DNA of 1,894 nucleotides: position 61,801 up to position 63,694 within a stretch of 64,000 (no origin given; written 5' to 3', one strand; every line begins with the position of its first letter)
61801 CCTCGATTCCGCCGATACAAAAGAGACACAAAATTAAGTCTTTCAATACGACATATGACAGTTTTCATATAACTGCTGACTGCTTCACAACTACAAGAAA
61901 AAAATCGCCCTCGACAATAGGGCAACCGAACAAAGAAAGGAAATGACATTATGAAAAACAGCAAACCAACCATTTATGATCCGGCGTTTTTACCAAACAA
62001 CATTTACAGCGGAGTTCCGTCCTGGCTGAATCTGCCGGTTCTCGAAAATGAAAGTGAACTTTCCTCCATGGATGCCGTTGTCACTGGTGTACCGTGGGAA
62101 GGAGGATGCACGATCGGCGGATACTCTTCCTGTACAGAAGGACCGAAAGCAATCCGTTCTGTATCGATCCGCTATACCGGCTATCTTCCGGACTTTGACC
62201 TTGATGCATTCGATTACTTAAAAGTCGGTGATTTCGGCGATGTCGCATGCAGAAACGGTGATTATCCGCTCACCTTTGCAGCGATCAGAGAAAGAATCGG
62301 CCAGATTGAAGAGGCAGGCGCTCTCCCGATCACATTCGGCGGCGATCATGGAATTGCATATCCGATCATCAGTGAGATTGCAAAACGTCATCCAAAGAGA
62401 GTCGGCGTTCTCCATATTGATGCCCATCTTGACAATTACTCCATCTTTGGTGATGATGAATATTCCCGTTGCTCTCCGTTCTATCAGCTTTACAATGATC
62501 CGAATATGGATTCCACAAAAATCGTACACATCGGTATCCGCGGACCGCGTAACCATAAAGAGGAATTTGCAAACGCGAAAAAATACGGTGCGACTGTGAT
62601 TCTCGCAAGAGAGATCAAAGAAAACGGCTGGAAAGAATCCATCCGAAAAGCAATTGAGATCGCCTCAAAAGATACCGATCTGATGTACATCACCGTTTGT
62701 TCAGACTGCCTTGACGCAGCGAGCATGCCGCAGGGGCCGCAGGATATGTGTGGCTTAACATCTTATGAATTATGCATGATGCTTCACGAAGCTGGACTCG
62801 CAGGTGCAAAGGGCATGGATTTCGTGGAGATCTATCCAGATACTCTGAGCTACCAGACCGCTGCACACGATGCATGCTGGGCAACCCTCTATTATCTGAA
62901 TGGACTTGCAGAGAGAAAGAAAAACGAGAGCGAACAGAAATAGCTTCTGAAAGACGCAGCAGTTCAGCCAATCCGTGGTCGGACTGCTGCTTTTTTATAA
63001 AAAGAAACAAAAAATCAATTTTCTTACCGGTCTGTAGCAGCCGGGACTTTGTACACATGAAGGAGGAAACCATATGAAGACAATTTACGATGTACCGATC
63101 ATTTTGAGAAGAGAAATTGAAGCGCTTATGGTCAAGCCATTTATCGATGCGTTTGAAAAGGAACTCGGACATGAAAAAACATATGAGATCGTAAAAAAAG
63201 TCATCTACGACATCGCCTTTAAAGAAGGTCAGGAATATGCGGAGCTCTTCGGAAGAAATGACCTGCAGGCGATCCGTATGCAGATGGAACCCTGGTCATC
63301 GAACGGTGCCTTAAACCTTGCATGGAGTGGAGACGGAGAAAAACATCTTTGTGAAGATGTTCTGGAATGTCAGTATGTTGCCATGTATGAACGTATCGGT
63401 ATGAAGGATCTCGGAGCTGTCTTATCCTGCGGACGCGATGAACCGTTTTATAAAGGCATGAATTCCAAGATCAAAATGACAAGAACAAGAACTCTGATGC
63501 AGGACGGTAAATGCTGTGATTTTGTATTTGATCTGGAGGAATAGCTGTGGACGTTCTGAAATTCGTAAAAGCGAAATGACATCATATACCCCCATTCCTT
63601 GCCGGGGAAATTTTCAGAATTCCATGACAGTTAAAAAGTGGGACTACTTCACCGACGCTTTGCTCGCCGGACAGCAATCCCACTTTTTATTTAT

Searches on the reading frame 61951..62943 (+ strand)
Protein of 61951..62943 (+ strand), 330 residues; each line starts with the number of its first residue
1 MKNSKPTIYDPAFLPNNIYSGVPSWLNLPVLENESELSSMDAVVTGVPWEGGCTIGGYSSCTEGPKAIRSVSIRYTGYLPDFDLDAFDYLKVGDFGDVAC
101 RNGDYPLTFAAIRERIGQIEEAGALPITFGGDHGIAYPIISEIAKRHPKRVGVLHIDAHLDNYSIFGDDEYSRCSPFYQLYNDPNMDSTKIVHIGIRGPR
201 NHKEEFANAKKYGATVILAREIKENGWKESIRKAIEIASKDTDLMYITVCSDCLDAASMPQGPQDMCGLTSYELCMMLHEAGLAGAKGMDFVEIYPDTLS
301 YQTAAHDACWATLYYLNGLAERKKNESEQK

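Call 3: search_protein_families(library=pfam, proteins=[window:61951-62943:+], max_evalue=0.01)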
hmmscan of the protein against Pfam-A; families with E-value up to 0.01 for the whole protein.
window:61951-62943:+ (330 aa): 1 family
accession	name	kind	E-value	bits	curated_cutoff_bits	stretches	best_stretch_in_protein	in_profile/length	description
PF00491.26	Arginase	-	7.7e-57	193.3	22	1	41-303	2-266/280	Arginase family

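Call 4: search_protein_families(library=ncbifam, proteins=[window:61951-62943:+], max_evalue=0.01)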
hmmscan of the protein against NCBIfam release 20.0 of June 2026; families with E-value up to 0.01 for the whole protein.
window:61951-62943:+ (330 aa): 5 families
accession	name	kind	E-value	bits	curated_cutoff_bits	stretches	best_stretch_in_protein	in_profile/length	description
NF002564.0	PRK02190.1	subfamily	4.3e-39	134.5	302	1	16-323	12-305/307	agmatinase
TIGR01230.1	agmatinase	equivalog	2.5e-36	125.7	174.3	1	32-305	5-263/275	agmatinase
TIGR01227.1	hutG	equivalog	1.1e-29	103.6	229.15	1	36-263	31-251/307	formimidoylglutamase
TIGR01229.1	rocF_arginase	equivalog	4.5e-16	59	227.6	2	111-161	71-122/300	arginase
NF010347.0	PRK13775.1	equivalog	1.1e-06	28.1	381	1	58-309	68-318/331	formimidoylglutamase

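Call 42: search_solved_structures(query=window:61951-62943:+, max_evalue=0.00001, show_alignments=3)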
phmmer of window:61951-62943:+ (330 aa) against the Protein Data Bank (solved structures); distinct sequences matched with E-value up to 0.00001: 25.
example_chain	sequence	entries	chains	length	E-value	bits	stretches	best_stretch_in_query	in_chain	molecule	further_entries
9fek_A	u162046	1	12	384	8.6e-33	117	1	19-297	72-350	Putative agmatinase 2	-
3nip_A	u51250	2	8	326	3.7e-31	111.7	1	1-297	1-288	3-guanidinopropionase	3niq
7esr_A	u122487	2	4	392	2.1e-30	109.1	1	14-297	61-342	Probable agmatinase 2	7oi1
3nio_A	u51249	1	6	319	1.1e-29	106.7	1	19-301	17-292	Guanidinobutyrase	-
8ryi_B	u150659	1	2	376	3.9e-27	98.4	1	35-326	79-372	Agmatinase family protein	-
8snf_D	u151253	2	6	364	1.1e-26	96.9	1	35-326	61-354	metformin hydrolase subunit A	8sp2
8x3g_A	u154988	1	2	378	5.4e-26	94.7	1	35-322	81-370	Agmatinase family protein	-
8snk_I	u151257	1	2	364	5.6e-26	94.6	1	35-326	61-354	metformin hydrolase subunit A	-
4dz4_A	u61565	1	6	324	2.1e-25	92.7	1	5-309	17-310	Agmatinase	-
1gq6_A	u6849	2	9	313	7.6e-22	81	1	19-296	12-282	PROCLAVAMINATE AMIDINO HYDROLASE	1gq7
7lol_A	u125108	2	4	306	8.8e-20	74.2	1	16-305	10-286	Agmatinase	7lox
7lba_A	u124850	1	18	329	1.1e-19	73.9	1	16-303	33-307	Agmatinase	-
1wog_A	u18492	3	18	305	5.9e-17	65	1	11-297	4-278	agmatinase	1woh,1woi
4myn_A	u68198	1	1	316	3.1e-16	62.6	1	38-328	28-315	Formiminoglutamase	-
4mxr_A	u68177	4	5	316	2.9e-15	59.4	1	38-328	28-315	Formiminoglutamase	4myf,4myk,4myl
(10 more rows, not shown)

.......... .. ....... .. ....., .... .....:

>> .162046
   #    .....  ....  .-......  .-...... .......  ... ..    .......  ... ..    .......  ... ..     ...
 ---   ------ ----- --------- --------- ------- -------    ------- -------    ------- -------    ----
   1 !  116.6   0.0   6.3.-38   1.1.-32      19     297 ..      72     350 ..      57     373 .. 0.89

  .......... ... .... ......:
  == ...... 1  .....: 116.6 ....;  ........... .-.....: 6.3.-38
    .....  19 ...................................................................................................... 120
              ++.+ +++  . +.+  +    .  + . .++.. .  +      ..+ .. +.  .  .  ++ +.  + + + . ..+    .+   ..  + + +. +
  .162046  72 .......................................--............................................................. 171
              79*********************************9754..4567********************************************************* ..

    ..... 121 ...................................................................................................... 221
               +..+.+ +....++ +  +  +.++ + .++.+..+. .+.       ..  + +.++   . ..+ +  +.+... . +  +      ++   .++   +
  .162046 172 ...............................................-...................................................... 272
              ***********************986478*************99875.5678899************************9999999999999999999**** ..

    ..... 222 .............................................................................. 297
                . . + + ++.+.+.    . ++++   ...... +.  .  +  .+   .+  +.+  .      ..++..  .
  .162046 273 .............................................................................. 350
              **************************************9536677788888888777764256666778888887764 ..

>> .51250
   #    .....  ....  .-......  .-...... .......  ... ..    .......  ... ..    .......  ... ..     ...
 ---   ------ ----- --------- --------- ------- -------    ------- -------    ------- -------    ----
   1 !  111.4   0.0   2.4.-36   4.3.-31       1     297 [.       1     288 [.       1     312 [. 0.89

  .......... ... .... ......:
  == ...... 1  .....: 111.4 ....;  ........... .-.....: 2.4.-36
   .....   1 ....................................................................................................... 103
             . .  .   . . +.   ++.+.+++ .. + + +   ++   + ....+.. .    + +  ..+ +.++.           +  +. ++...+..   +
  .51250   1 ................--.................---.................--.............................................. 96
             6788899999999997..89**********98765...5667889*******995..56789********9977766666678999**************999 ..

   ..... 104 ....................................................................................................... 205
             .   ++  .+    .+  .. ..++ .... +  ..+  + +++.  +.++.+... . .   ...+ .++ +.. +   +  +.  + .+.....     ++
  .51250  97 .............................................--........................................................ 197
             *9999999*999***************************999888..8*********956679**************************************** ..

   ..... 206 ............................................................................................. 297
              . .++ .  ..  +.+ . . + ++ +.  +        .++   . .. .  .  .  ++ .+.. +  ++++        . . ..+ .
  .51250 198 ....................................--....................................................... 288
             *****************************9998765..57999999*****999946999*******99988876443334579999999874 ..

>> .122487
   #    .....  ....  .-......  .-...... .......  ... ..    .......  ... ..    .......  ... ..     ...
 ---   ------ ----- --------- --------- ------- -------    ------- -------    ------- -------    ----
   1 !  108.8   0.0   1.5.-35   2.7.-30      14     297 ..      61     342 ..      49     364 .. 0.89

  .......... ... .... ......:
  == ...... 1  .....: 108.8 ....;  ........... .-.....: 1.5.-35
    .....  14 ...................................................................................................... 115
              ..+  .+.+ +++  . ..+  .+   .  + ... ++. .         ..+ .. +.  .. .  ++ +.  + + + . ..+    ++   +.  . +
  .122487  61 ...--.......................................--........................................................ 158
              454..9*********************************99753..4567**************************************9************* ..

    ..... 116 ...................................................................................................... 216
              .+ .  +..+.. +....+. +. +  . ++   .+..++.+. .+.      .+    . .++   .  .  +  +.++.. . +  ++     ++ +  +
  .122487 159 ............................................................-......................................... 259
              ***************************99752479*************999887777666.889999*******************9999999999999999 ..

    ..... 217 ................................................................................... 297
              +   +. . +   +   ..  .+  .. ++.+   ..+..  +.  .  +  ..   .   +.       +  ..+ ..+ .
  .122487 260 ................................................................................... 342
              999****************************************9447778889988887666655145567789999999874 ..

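Call 90: search_dna_similar(query=window:61951-62943:+, collection=plasmids, mode=protein, max_rows=30, rows=best)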
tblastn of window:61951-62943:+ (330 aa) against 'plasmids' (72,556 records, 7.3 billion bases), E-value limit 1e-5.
Records with a match: 644; places in all: 751; records where one place covers at least 80% of the query: 540.
Best place of each record, by identity: <60% 644.
By first word of the organism name: Ralstonia 135; Rhizobium 114; Sinorhizobium 25; Streptomyces 23; Azospirillum 23; Bacillus 22; Priestia 18; Ensifer 17; Leisingera 17; Shinella 16; and 93 more.
By predicted mobility (MOB-suite, as given by PLSDB): non-mobilizable 390; mobilizable 154; conjugative 100.
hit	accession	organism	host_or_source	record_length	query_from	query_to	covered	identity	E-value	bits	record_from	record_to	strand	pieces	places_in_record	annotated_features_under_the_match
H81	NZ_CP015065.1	Mesorhizobium ciceri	Astragalus pelecinus,Pure Sample,Plant ...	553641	11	297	87%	35.8%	1e-42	164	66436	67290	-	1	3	agmatinase family protein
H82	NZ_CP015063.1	Mesorhizobium ciceri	Cicer arietinum,Pure Sample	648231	11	297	87%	35.8%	1e-42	164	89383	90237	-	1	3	agmatinase family protein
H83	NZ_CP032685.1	Rhizobium sp. CCGE531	Phaseolus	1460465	19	324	93%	32.5%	3e-26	116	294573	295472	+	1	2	record has no annotation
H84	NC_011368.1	Rhizobium leguminosarum bv. trifolii WSM2304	-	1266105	19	317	91%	33.0%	8e-33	135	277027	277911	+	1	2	record has no annotation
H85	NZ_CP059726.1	Bartonella sp. HY038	bat,pure culture,feces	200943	19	323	92%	32.3%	2e-27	120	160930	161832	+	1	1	speB: agmatinase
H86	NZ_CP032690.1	Rhizobium sp. CCGE532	Phaseolus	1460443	19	324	93%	32.2%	1e-25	114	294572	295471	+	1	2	record has no annotation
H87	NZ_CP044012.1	Sinorhizobium sp. BG8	Prosopis cineraria,pure bacterial ...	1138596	19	317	91%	32.7%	3e-32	134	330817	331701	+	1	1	none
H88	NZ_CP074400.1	Agrobacterium salinitolerans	Cotton,tiaaue sample,root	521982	7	306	91%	32.5%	7e-29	124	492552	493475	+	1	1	speB: agmatinase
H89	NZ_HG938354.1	Neorhizobium galegae bv. orientalis str. HAMBI 540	Galega orientalis root nodule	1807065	1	306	93%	31.8%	2e-30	129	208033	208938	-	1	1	record has no annotation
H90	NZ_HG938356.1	Neorhizobium galegae bv. officinalis bv. officinalis str. ...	Galega officinalis root nodule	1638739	1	306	93%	31.8%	4e-30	127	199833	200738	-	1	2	record has no annotation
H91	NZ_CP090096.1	Neorhizobium galegae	Galega,Cell culture,Plant nodule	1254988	8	306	91%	32.6%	1e-30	129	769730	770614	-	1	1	record has no annotation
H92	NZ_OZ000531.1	Shinella sp. WSC3-e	-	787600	8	317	94%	31.3%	2e-31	132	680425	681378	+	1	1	speB: agmatinase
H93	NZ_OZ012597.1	Shinella sp. WSD5-1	-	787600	8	317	94%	31.3%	2e-31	132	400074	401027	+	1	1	speB: agmatinase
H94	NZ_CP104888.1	Bartonella sp. HY761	pure-culture,feces of bat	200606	19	323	92%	31.7%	1e-27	120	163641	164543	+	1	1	speB: agmatinase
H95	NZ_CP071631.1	Rhizobium leguminosarum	lentil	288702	19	317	91%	32.4%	6e-32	133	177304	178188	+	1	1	speB: agmatinase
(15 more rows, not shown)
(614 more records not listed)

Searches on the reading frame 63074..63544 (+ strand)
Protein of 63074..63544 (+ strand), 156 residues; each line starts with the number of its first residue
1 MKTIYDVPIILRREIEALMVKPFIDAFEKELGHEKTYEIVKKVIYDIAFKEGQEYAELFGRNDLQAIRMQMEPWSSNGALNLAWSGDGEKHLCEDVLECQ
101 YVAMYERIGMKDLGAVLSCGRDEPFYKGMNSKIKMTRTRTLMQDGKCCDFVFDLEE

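Call 3: search_protein_families(library=pfam, proteins=[window:63074-63544:+], max_evalue=0.01)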
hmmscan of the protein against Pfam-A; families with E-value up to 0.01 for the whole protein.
window:63074-63544:+ (156 aa): 1 family
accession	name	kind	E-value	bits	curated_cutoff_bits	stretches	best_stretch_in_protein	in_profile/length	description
PF14196.11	ATC_hydrolase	-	5e-29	102.4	28.1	1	12-152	1-145/145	L-2-amino-thiazoline-4-carboxylic acid hydrolase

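Call 4: search_protein_families(library=ncbifam, proteins=[window:63074-63544:+], max_evalue=0.01)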
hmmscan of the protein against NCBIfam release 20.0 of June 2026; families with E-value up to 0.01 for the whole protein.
window:63074-63544:+ (156 aa): 0 families
